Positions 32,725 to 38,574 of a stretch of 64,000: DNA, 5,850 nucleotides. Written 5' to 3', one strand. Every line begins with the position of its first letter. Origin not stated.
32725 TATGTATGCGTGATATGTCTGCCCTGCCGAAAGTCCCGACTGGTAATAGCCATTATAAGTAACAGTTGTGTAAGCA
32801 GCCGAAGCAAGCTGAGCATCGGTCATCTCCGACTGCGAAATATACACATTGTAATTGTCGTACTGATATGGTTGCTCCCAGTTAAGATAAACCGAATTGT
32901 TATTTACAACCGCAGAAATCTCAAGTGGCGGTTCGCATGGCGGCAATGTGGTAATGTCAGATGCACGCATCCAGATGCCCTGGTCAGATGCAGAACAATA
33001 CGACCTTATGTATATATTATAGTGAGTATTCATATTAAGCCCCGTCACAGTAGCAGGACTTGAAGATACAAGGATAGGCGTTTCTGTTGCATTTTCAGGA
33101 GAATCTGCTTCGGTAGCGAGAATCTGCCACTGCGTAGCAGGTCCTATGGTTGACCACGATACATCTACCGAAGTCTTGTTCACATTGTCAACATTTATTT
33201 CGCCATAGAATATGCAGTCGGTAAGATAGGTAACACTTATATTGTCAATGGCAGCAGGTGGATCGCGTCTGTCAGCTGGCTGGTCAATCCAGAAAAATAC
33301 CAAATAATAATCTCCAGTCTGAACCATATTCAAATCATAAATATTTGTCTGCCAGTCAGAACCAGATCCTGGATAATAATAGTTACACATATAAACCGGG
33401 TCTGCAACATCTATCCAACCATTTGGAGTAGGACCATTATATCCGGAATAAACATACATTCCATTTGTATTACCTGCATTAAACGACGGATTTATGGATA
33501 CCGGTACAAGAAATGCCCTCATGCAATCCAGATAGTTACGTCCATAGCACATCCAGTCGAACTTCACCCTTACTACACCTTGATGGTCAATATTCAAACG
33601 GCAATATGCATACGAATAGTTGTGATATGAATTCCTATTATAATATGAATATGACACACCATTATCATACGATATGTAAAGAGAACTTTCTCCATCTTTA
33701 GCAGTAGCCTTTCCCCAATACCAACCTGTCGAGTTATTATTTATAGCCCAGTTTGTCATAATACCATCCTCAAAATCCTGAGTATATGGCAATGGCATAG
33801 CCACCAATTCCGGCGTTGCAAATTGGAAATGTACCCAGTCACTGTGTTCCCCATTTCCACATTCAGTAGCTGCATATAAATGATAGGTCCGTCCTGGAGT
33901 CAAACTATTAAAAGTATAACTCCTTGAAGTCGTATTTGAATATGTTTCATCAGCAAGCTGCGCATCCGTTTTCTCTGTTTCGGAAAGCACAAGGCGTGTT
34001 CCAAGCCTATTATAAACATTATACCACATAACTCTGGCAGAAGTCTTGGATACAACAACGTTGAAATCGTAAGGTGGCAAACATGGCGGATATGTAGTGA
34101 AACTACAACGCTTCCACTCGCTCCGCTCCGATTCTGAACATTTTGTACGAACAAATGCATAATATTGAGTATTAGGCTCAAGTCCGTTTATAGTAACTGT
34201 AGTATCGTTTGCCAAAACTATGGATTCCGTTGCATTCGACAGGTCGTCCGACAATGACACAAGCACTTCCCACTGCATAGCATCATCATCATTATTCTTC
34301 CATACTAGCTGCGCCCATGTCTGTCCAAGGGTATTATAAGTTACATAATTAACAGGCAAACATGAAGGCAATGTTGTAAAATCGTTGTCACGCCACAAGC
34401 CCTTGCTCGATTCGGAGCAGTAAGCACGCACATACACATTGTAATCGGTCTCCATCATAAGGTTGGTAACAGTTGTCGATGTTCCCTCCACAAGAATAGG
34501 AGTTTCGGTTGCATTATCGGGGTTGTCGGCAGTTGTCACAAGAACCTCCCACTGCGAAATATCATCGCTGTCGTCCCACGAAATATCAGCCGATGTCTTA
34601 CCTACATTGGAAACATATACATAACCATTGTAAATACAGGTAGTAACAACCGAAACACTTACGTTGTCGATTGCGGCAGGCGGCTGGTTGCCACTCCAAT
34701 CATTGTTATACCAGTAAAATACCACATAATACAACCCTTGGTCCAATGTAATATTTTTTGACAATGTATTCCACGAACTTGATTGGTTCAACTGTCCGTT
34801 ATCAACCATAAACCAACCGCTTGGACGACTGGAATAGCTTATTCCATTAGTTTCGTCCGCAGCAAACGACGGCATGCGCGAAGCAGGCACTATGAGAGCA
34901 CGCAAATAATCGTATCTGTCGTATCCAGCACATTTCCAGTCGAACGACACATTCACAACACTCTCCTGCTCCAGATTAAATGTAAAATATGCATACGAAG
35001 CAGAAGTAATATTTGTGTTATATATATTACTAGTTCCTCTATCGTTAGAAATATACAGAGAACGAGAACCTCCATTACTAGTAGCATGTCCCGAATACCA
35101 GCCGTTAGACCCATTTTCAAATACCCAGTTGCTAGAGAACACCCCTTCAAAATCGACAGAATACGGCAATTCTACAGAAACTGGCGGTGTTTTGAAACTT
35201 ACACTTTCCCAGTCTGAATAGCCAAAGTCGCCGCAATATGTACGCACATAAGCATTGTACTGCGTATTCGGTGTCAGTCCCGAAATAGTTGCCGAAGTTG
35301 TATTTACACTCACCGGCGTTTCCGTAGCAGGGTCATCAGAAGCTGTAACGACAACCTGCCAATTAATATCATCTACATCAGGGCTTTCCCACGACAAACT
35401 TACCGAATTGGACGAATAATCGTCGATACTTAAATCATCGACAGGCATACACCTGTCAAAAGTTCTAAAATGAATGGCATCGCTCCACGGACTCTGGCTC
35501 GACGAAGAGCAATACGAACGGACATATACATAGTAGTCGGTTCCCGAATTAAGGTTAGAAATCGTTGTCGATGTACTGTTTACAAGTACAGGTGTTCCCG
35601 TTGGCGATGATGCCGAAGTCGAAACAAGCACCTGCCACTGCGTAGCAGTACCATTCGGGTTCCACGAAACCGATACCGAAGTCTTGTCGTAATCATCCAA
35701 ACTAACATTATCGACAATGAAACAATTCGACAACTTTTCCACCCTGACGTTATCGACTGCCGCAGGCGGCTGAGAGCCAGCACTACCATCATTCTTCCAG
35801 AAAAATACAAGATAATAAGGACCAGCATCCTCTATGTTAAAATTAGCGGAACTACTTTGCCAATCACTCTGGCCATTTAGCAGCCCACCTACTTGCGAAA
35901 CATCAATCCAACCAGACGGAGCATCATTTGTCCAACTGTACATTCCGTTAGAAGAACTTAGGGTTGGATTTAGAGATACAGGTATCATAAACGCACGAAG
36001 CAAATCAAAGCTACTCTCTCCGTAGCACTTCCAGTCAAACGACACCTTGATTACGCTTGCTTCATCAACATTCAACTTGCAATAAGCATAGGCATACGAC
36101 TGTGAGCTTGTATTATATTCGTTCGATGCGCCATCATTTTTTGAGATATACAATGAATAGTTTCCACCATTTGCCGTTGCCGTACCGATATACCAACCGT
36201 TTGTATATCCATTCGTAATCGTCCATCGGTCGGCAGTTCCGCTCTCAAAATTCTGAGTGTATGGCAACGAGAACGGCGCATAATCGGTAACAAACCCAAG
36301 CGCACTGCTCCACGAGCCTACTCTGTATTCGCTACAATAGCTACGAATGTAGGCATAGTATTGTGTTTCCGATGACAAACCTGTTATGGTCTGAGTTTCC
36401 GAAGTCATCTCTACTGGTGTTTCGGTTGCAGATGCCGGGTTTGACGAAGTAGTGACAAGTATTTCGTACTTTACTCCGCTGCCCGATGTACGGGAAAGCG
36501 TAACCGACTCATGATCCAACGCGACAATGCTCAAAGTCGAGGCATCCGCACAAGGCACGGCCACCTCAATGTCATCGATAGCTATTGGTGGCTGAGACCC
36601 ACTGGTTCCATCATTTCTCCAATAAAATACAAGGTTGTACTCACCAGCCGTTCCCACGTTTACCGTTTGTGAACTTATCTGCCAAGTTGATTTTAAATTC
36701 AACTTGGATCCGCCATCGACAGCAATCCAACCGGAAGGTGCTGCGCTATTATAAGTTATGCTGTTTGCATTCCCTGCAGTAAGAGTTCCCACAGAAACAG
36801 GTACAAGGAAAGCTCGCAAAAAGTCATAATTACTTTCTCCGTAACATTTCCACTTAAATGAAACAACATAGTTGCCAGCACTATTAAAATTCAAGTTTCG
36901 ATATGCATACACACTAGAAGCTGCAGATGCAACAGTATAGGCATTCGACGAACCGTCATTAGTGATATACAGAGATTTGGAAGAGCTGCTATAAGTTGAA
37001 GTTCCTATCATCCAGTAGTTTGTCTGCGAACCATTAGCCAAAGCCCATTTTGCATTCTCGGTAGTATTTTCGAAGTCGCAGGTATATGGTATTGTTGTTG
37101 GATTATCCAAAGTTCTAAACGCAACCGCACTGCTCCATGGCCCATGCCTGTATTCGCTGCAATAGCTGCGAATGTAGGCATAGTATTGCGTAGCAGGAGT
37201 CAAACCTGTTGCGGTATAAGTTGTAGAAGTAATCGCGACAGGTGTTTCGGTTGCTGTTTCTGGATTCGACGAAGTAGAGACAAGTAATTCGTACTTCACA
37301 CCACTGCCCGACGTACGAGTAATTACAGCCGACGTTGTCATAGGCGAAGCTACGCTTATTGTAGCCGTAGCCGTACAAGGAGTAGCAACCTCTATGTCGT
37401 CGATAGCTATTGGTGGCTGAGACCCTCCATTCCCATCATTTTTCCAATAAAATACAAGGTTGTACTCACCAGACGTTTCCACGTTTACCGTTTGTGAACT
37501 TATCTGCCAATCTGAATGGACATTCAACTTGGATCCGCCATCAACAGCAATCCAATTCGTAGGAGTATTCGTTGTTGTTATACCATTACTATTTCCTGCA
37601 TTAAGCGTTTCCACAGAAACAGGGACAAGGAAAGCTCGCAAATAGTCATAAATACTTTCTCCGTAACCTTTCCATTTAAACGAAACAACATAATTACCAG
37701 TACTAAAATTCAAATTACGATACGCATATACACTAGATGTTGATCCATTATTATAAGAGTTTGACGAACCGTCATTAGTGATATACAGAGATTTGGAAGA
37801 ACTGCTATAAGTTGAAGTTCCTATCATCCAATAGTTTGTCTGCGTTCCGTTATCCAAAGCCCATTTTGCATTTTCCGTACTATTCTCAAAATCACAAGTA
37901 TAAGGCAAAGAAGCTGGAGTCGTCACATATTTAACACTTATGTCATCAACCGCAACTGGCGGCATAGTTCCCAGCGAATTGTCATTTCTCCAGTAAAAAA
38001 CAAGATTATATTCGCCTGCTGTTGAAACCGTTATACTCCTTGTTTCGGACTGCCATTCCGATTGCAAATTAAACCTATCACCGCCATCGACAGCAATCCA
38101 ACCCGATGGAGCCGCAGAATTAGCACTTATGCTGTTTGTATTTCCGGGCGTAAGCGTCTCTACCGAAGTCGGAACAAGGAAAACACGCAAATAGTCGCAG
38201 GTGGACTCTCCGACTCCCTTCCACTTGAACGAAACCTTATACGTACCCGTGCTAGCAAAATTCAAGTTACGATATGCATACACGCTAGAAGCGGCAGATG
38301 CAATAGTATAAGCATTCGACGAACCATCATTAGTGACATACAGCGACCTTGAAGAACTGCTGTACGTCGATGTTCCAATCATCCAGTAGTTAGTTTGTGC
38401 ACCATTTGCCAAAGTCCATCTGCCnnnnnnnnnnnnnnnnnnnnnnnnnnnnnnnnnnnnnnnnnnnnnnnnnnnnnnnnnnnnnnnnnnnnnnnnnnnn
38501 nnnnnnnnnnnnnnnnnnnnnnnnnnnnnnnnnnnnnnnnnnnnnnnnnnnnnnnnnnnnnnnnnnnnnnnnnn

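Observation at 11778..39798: Two adjacent >4,500-aa T9SS cargo genes with different sorting-domain classes fill 27 kb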

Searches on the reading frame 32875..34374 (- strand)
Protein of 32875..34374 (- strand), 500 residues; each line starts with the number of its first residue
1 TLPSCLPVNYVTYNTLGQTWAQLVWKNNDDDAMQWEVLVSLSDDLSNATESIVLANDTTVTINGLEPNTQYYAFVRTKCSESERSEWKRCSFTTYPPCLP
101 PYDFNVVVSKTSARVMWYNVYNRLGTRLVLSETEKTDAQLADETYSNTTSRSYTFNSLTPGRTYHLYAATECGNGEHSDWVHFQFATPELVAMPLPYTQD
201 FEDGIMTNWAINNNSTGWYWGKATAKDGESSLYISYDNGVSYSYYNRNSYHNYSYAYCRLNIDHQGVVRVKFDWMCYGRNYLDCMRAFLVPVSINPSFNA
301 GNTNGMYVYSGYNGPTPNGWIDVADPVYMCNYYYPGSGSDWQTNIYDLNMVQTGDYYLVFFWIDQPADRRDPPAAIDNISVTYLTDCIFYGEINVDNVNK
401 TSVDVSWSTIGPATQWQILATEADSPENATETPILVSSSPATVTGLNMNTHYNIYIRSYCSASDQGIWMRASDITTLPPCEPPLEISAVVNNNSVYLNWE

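Call 17: search_protein_families(library=pfam, proteins=[window:32875-34374:-], max_evalue=0.01)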
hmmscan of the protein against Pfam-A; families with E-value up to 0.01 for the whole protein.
window:32875-34374:- (500 aa): 3 families
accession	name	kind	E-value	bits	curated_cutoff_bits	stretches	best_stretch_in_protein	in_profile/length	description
PF00041.27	fn3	-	4.9e-17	62.3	25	3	393-463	6-73/84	Fibronectin type III domain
PF16656.11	Pur_ac_phosph_N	-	9.4e-05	23.3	30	1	53-88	56-89/93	Purple acid Phosphatase, N-terminal domain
PF24489.1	Ig_J_second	-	0.0061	17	27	0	54-79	52-79/105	Tip attachment protein J second Ig-like domain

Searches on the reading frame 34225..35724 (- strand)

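Call 17: search_protein_families(library=pfam, proteins=[window:34225-35724:-], max_evalue=0.01)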
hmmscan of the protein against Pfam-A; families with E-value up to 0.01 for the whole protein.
window:34225-35724:- (500 aa): 6 families
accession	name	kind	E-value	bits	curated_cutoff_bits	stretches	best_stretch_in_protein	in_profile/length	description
PF00041.27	fn3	-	5.8e-26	91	25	3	94-167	2-73/84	Fibronectin type III domain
PF16656.11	Pur_ac_phosph_N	-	5.4e-07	30.5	30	2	7-88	6-93/93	Purple acid Phosphatase, N-terminal domain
PF24489.1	Ig_J_second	-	5.5e-06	26.8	27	0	55-71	62-78/105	Tip attachment protein J second Ig-like domain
PF21466.3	GH101_dom-5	-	0.0002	21.6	27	0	104-161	5-64/145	Endo-alpha-N-acetylgalactosaminidase, domain 5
PF25788.1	Ig_Rha78A_N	-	0.0021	18.7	27.4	1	14-88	17-101/105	Rha78A-like, N-terminal immunoglobulin domain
PF24943.1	Fn3_Dep-1_2nd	-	0.0052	17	27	0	55-84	64-93/97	Dep-1 second Fn3-like domain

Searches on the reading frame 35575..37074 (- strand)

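Call 17: search_protein_families(library=pfam, proteins=[window:35575-37074:-], max_evalue=0.01)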
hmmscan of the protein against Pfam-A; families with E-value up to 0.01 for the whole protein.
window:35575-37074:- (500 aa): 2 families
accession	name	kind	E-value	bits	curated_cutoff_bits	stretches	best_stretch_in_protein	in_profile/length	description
PF06922.16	CTV_P13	-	0.00037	21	25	0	68-104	44-82/119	Citrus tristeza virus P13 protein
PF00041.27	fn3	-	0.0019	18.8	25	0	197-256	26-78/84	Fibronectin type III domain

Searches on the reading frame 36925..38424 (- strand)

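Call 17: search_protein_families(library=pfam, proteins=[window:36925-38424:-], max_evalue=0.01)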
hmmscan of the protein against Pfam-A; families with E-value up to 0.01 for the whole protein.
window:36925-38424:- (500 aa): 2 families
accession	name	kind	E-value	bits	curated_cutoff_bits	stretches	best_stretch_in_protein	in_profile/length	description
PF00041.27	fn3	-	0.001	19.7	25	1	373-435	27-82/84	Fibronectin type III domain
PF18140.6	PCC_BT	-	0.0051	17.4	23.5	0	285-321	49-86/126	Propionyl-coenzyme A carboxylase BT domain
